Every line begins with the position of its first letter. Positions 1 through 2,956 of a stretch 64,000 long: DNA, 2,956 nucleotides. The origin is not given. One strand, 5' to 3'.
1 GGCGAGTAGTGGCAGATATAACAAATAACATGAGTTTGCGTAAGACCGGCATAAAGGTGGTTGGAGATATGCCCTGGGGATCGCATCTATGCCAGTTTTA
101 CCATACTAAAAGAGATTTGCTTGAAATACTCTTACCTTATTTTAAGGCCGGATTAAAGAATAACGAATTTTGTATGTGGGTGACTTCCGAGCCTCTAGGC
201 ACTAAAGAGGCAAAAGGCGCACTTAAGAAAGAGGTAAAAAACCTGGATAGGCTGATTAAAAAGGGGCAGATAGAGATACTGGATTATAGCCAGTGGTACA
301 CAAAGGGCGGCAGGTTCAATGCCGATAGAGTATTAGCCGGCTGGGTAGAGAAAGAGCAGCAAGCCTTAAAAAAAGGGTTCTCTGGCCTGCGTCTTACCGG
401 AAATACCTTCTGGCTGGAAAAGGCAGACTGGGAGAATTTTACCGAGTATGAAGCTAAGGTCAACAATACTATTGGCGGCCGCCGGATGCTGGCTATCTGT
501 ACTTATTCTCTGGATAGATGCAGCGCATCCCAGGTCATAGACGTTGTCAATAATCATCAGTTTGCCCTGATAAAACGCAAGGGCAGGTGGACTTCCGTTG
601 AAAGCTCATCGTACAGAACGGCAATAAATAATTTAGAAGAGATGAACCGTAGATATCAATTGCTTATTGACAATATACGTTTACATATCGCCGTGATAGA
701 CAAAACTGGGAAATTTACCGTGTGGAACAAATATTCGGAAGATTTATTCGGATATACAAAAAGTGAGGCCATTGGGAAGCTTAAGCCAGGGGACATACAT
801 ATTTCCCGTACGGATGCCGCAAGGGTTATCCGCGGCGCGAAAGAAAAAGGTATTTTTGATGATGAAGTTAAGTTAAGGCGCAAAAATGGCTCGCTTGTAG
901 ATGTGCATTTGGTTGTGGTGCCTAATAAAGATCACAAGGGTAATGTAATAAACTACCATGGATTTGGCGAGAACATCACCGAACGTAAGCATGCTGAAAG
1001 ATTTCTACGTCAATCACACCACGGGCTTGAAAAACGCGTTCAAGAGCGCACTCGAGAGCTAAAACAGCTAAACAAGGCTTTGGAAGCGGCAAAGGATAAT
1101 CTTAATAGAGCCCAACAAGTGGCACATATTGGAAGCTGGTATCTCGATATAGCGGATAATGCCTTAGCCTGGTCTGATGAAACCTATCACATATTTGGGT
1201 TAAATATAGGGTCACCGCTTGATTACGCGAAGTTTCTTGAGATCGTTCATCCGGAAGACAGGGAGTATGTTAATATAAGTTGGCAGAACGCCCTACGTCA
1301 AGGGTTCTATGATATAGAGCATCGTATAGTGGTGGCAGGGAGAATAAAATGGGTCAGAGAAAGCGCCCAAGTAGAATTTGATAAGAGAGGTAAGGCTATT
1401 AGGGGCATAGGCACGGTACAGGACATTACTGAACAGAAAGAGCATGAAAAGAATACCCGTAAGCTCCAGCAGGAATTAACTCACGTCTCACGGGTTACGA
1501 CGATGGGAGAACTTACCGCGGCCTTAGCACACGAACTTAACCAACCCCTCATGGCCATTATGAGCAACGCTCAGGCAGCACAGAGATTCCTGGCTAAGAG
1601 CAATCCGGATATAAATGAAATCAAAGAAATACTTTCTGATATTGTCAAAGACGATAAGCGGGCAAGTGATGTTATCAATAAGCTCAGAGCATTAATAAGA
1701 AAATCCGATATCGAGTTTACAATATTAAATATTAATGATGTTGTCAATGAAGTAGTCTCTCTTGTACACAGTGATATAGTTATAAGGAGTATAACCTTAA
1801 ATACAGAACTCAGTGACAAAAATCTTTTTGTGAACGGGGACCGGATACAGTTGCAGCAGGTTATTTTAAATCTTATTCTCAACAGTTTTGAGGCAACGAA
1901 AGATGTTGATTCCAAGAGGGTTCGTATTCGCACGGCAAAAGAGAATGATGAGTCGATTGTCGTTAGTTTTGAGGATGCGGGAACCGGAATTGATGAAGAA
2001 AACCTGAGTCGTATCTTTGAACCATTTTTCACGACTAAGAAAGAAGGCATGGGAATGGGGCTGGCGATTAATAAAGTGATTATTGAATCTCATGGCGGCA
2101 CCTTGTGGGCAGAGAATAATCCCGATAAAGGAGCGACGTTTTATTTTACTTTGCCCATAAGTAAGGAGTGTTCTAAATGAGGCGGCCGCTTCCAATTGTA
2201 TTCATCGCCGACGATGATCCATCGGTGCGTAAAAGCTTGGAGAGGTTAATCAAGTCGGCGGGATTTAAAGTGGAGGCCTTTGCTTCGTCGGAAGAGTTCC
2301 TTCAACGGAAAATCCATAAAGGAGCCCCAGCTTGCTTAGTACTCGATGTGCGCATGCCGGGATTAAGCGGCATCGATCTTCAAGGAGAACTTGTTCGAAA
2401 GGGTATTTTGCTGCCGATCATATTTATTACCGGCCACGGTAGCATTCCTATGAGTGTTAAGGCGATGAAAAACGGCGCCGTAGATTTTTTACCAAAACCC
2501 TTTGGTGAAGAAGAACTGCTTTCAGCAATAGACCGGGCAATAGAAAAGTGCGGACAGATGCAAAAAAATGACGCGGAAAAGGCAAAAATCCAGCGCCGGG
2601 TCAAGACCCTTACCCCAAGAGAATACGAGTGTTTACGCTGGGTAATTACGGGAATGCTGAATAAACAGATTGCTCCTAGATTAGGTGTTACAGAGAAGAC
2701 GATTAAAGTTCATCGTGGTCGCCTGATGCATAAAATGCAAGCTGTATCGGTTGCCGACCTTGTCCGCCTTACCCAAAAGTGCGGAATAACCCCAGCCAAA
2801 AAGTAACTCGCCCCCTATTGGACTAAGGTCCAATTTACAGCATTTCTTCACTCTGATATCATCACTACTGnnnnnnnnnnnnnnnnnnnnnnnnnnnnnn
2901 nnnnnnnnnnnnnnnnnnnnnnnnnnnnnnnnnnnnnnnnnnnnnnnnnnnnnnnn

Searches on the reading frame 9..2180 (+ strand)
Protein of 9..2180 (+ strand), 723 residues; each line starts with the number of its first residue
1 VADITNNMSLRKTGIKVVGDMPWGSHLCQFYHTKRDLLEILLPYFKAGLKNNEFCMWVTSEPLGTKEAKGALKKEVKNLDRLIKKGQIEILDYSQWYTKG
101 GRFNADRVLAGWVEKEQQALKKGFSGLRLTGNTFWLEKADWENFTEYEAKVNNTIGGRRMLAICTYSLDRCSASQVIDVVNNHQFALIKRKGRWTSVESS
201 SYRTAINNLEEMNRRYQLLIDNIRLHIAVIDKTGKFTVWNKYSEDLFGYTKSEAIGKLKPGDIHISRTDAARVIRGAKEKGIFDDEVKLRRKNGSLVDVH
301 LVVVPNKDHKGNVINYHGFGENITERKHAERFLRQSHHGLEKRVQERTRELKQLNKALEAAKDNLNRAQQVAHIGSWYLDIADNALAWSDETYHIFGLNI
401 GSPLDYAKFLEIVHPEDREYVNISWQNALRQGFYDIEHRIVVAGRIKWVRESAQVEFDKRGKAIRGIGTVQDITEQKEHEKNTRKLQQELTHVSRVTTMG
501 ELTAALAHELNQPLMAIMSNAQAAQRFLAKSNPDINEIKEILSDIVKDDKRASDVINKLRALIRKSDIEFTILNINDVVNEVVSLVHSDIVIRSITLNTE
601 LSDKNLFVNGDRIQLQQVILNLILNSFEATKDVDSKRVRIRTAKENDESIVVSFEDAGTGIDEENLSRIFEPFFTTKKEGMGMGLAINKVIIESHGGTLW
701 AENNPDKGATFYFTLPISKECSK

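Call 6: search_protein_families(library=pfam, proteins=[window:9-2180:+])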
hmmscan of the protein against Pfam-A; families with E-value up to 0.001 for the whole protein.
window:9-2180:+ (723 aa): 9 families
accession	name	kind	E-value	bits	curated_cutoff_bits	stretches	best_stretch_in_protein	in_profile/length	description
PF14417.12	MEDS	-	4e-48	163.7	29.8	1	26-184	2-161/161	MEDS: MEthanogen/methylotroph, DcmR Sensory domain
PF02518.31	HATPase_c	-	5.7e-26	91.6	26.4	1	610-717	1-109/111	Histidine kinase-, DNA gyrase B-, and HSP90-like ATPase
PF08447.18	PAS_3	-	6.1e-22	78.1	25.6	2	386-470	2-89/89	PAS fold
PF00989.32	PAS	-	1.8e-13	50.9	22.6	1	215-320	2-110/113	PAS fold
PF13426.13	PAS_9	-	4e-11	43.6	27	1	227-325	4-103/103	PAS domain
PF08448.16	PAS_4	-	1.2e-10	42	23.1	1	221-327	2-109/110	PAS fold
PF00512.31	HisKA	-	5.4e-09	36.4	26.9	1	499-564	2-62/66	His Kinase A (phospho-acceptor) domain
PF13589.12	HATPase_c_3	-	0.00011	22.7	25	1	614-678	2-61/137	Histidine kinase-, DNA gyrase B-, and HSP90-like ATPase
PF14501.12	HATPase_c_5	-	0.00049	20.4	22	0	614-704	5-91/102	GHKL domain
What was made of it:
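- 9..2180 (+): Sensor histidine kinase (MEDS domain, two PAS domains, FixL-like HisKA/HATPase core). Presumed partner kinase. The ORF may start before the window. Pfam in call 6.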

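Call 18: search_protein_families(library=ncbifam, proteins=[window:9-2180:+], max_evalue=0.00001)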
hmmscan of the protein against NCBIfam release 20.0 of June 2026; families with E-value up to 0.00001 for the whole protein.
window:9-2180:+ (723 aa): 80 families (the best 25 are shown)
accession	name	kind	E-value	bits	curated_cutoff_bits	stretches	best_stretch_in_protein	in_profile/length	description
NF041777.1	sens_FixL_Rhizob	equivalog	1.1e-82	278.2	850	2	468-719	231-483/485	sensor protein FixL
NF008468.0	PRK11360.1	equivalog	4.8e-60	203.6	646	1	415-720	318-611/616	two-component system sensor histidine kinase AtoS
NF052573.1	HisKinEspAMyxo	equivalog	8.2e-58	196.1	1400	3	483-717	368-611/755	serine histidine kinase EspA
NF010411.0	PRK13837.1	equivalog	9.6e-48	162.8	647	1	469-721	420-679/828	two-component system VirA-like sensor kinase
NF007688.0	PRK10364.1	equivalog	4.5e-44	151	479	1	479-719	220-453/460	two-component system sensor histidine kinase ZraS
NF052574.1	HisKinEspCMyxo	equivalog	1.5e-42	145.7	1200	1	482-719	400-639/785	serine histidine kinase EspC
NF040750.1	tetrathio_HK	equivalog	3.1e-38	131.6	750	1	478-706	317-543/555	tetrathionate respiration histidine kinase TtrS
NF046044.1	PnpS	equivalog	5.4e-37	127.7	400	2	470-716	141-390/390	two-component system histidine kinase PnpS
NF047874.1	MASE3_PAS_HK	subfamily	1.1e-34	120.3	560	1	342-720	244-627/655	MASE3 domain-containing sensor histidine kinase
NF010076.0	PRK13557.1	subfamily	3.7e-32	111.5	631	1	457-720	128-397/540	histidine kinase famiy protein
NF047466.1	hybrid_RR_LvrB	exception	1.2e-31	110.2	500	1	465-717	118-376/377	hybrid histidine kinase/response regulator LvrB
NF041880.1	EPS_EpsF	equivalog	6.5e-30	104.1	900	1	397-716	178-492/492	response regulator EpsF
NF006800.0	PRK09303.1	equivalog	6.7e-30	104.3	342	1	476-721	127-381/383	histidine kinase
NF046020.1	HisKinCckABruc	equivalog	6.9e-30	103.6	1000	1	482-717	463-707/868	cell cycle histidine kinase CckA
NF047794.1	HisKinPtgB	equivalog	1.1e-29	103.2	1000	1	470-699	413-637/656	two-component system sensor histidine kinase PgtB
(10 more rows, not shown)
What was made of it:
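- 9..2180 (+): NCBIfam FixL 278 bits, below the cut-off of 850 (call 18).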

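Call 50: search_solved_structures(query=window:9-2180:+, max_evalue=0.000001)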
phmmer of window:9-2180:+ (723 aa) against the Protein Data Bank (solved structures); distinct sequences matched with E-value up to 0.000001: 50.
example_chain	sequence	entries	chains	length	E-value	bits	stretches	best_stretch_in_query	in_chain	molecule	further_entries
8a3u_A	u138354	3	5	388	1.3e-49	172.4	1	459-720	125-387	Putative Sensory box protein,Sensor protein FixL | Putative Sensory box protein,Putative Sensory box protein,Sensor protein FixL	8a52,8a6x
8a7f_A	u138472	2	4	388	1.5e-49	172.2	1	462-720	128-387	Putative Sensory box protein,Sensor protein FixL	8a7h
4gcz_A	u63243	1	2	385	2.4e-49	171.6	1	467-720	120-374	Blue-light photoreceptor, Sensor protein fixL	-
3a0r_A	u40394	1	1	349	1.7e-35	125.8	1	468-719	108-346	Sensor protein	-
9jfj_A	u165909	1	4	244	9.5e-33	116.7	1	483-718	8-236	Sensor histidine kinase ZraS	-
3a0t_A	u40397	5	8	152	4e-24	88.2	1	568-719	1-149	Sensor protein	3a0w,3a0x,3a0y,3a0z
6azr_A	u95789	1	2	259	8.2e-22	80.6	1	488-717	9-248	Sensor histidine kinase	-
5uht_A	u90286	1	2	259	8.5e-22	80.5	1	488-717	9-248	Sensor histidine kinase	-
3dge_A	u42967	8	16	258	8.6e-22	80.5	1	488-717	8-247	Sensor protein | Histidine kinase | Sensor histidine kinase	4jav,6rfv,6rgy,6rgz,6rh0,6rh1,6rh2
2c2a_A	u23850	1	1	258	8.7e-22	80.5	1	488-717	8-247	SENSOR HISTIDINE KINASE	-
4jas_A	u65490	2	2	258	1.7e-21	79.6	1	488-717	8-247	Histidine kinase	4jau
6rh7_A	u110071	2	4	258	2.1e-20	75.9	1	488-717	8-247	Sensor histidine kinase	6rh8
5idj_A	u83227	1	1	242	2.6e-20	75.6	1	492-718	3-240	Histidine kinase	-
9p6i_A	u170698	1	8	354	4.1e-20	75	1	482-721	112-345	histidine kinase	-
8vc9_A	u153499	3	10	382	4.5e-20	74.8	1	469-717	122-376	Leptospira virulence regulator B (LvrB) | histidine kinase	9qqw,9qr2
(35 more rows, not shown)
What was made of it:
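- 9..2180 (+): The kinase core is closest to FixL chimeras in the PDB (call 50).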

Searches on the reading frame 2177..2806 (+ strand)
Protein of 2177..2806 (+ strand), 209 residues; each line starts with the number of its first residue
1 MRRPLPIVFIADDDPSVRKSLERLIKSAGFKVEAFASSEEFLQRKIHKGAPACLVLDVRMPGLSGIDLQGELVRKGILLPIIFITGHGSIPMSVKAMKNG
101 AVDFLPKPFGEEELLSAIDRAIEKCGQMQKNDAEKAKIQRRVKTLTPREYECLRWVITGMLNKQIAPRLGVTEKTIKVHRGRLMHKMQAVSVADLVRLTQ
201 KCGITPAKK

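Call 6: search_protein_families(library=pfam, proteins=[window:2177-2806:+])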
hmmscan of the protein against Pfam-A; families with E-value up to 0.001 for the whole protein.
window:2177-2806:+ (209 aa): 4 families
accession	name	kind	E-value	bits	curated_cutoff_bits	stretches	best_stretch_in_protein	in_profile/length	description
PF00072.30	Response_reg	-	4.9e-28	97.9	30.2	1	8-118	1-110/111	Response regulator receiver domain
PF00196.25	GerE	-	7.8e-19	67.5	23.5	1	144-198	2-56/57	Bacterial regulatory proteins, luxR family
PF21714.3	KaiA_N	-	0.00013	22.5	27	1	13-123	8-118/125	Circadian clock protein KaiA, N-terminal domain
PF08281.18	Sigma70_r4_2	-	0.00088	19.3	25.7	0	137-182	3-49/54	Sigma-70, region 4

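Call 8: find_encoding_contigs(protein=window:2177-2806:+, flank=10000, max_places=10)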
Protein window:2177-2806:+ (209 aa): 1 contig read that carries it; 1 place shown.
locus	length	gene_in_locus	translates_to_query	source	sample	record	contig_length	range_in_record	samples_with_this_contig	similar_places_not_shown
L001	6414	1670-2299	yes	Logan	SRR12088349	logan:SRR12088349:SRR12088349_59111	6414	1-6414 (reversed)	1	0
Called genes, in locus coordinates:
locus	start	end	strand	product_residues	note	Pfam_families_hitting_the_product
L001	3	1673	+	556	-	?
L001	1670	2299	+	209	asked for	PF00072:Response_reg, PF00196:GerE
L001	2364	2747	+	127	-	PF00072:Response_reg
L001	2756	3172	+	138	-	-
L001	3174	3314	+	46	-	-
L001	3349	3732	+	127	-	PF01880:Desulfoferrodox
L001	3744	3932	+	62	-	PF12797:Fer4_2 (weak), PF00037:Fer4 (weak), PF13459:Fer4_15, PF13370:Fer4_13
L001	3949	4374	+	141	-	PF00210:Ferritin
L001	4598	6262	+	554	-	PF01558:POR, PF02776:TPP_enzyme_N, PF01855:POR_N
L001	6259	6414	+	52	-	?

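Call 16: search_solved_structures(query=window:2177-2806:+, show_alignments=3)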
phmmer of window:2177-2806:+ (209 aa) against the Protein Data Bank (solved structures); distinct sequences matched with E-value up to 0.001: 247 (the best 60 are shown).
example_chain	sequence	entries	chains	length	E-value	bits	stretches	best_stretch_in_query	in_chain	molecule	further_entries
1yio_A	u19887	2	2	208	5.2e-53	183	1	5-201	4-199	response regulatory protein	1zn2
5xso_A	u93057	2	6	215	4.9e-43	150.4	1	8-204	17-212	Response regulator FixJ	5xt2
1qkk_A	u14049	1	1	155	1.3e-24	90.2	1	5-132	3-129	C4-DICARBOXYLATE TRANSPORT TRANSCRIPTIONAL REGULATORY PROTEIN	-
1l5y_A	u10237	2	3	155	4e-24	88.7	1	5-131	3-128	C4-DICARBOXYLATE TRANSPORT TRANSCRIPTIONAL REGULATORY PROTEIN DCTD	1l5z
1d5w_A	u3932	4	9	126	3.5e-23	85.6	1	8-124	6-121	TRANSCRIPTIONAL REGULATORY PROTEIN FIXJ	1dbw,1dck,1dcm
1dc7_A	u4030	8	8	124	3e-21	79.3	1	7-123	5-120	NITROGEN REGULATION PROTEIN | NITROGEN REGULATION PROTEIN NR(I) | NTRC RECEIVER DOMAIN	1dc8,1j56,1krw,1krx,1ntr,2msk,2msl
1a04_A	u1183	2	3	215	3e-18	69.5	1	6-191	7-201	NITRATE/NITRITE RESPONSE REGULATOR PROTEIN NARL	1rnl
5tqj_A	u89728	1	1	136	9.7e-18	67.9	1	5-112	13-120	Response regulator receiver protein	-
3t6k_A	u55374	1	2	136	5.7e-17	65.3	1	8-120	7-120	Response regulator receiver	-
9xzo_A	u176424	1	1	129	5e-15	59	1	8-120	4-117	De novo protein M1X0B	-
3kto_A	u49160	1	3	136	9.8e-15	58.1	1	6-122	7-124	Response regulator receiver protein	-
8a5r_AAA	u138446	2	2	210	1.9e-14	57.1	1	109-204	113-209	Light-activated DNA-binding protein EL222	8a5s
1zit_A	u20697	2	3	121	2.1e-14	57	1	8-124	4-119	transcriptional regulator (NtrC family)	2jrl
1zy2_A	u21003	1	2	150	4.7e-14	55.8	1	8-133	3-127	transcriptional regulator NtrC1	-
3p7n_A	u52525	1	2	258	5.3e-14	55.7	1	110-204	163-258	Sensor histidine kinase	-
3c3w_A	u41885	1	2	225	7.4e-10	42.1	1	8-187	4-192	TWO COMPONENT TRANSCRIPTIONAL REGULATORY PROTEIN DEVR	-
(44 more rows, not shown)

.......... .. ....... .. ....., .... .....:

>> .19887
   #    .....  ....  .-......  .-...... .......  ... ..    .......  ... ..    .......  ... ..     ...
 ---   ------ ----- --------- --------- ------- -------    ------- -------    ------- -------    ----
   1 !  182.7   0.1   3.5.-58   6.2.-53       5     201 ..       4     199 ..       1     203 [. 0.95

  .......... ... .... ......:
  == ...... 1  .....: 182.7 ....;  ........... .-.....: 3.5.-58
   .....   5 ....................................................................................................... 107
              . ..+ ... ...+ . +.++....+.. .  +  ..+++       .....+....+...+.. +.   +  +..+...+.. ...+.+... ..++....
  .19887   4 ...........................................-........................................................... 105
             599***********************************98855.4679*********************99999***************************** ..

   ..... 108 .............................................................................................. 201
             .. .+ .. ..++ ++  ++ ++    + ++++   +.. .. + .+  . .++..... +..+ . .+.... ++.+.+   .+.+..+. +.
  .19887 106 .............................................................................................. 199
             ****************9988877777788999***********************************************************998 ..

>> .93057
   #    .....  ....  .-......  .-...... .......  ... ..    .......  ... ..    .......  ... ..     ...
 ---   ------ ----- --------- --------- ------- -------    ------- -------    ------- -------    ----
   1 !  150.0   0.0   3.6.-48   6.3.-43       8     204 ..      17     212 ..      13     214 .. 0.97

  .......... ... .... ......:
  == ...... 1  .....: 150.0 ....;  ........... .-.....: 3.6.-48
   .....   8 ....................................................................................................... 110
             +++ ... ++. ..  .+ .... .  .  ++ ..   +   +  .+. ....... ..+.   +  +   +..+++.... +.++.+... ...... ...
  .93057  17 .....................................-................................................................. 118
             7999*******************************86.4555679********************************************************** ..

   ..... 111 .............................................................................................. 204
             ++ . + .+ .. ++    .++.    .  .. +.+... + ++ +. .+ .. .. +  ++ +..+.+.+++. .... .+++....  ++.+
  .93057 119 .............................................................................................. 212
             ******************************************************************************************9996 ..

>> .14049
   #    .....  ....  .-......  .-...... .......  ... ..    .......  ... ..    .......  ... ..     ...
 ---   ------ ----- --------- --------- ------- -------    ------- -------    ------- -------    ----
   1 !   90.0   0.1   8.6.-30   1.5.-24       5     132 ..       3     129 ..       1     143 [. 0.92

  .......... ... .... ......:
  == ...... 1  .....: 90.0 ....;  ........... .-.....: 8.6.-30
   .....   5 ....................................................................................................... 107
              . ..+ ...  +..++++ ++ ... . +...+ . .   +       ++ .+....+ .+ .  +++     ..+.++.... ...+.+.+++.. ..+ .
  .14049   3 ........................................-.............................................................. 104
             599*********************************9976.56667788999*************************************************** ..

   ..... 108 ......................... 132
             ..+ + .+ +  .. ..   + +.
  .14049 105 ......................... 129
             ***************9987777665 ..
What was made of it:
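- On Operator of a NarL/FixJ-class response regulator (FixJ/StyR/TodT subfamily): Calls 6, 16, 18.
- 2177..2806 (+): Response regulator, REC + GerE/LuxR helix-turn-helix, FixJ/StyR subfamily. The recognition helix reads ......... Proposed binder of the box. Calls 6, 16 (StyR 1yio 5e-53, FixJ 5xso 5e-43) and 18 (FixJ model 209.5 bits, cut-off 255).
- StyR is the closest solved relative (call 16).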

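Call 18: search_protein_families(library=ncbifam, proteins=[window:2177-2806:+], max_evalue=0.00001)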
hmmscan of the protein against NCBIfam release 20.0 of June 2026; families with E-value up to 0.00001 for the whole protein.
window:2177-2806:+ (209 aa): 85 families (the best 25 are shown)
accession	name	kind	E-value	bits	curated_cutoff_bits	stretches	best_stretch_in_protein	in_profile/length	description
NF006900.1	PRK09390.1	equivalog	3.7e-62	209.5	255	1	7-202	6-200/203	response regulator FixJ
NF040749.1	tetrathio_RR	equivalog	1.6e-48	164.9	290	1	7-200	1-189/191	tetrathionate respiration response regulator TtrR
NF047793.1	ResRegPgtA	equivalog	1.4e-27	96.6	650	1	8-139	8-139/414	two-component system response regulator PgtA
TIGR01818.1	ntrC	equivalog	8.1e-26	90.8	558.6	1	8-140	1-132/463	nitrogen regulation protein NR(I)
NF008176.1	PRK10923.1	equivalog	6.1e-25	87.7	620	1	7-132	5-129/469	nitrogen regulation protein NR(I)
NF007935.0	PRK10651.1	equivalog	2.3e-22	79.2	250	1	8-191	9-202/216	two-component system response regulator NarL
NF011896.0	PRK15369.1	equivalog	2.3e-21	76.4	242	1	46-204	45-209/211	two component system response regulator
NF051870.1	NAssimRespRegNtrX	equivalog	3.6e-21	75.6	600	1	8-137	4-134/452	nitrogen assimilation response regulator NtrX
NF011695.0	PRK15115.1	equivalog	5.7e-20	71.5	763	1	8-141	9-140/445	two-component system response regulator GlrR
NF007708.0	PRK10403.1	equivalog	2e-18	66.6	343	1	8-191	9-200/215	nitrate/nitrite response regulator protein NarP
NF052445.1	RespRegMctR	equivalog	2.7e-18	66.1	300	1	8-203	4-203/205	two-component system response regulator MctR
NF007685.0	PRK10360.1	equivalog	7.4e-18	65.1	258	1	11-195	7-188/196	response regulator transcription factor UhpA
NF045944.1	ResRegRpaBCyano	equivalog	2.2e-17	63.2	330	1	10-134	2-124/229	response regulator transcription factor RpaB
NF007419.0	PRK09958.1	equivalog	5.5e-17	62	251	1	9-204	4-203/204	acid-sensing system DNA-binding response regulator EvgA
NF033791.1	ActR_PrrA_rreg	equivalog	5.6e-17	62.3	250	1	8-132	4-127/173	ActR/PrrA/RegA family redox response regulator transcription factor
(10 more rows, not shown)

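Call 25: find_related_loci(query=A2, collection=metagenome_contigs, flank=4000)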
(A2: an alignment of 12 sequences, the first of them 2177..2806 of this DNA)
Query A2 (209 aa) in metagenome_contigs; peptide patterns used: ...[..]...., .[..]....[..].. (x = any residue, [..] = any of these).
600 stretches matched a pattern (row limit reached: there are more); 593 encode a relative of the query (tblastn E <= 1e-3); the best 80 are kept; 80 distinct loci.
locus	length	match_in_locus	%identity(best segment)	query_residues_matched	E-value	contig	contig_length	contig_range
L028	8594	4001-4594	64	7-205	3e-82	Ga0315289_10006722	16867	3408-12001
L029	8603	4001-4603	62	7-208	4e-80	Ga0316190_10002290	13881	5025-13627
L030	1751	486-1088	60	5-206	6e-80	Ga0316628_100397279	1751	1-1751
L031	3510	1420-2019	60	6-206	1e-75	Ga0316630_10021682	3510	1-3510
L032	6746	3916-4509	59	6-204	2e-75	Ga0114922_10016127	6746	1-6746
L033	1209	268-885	58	1-206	1e-80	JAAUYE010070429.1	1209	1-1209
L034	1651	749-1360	54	6-209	1e-77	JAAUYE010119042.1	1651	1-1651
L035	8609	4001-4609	59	6-208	9e-74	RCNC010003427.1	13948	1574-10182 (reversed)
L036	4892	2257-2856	56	6-206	2e-73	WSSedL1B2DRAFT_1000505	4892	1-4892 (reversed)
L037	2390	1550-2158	54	1-204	1e-74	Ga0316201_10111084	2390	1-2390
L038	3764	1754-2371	59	2-204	7e-73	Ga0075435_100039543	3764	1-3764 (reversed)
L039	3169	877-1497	52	1-207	6e-71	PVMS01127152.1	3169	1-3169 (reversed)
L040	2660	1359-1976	56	4-208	6e-71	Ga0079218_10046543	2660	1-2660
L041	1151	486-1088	55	6-207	1e-74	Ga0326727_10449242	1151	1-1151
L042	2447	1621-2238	54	1-207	1e-70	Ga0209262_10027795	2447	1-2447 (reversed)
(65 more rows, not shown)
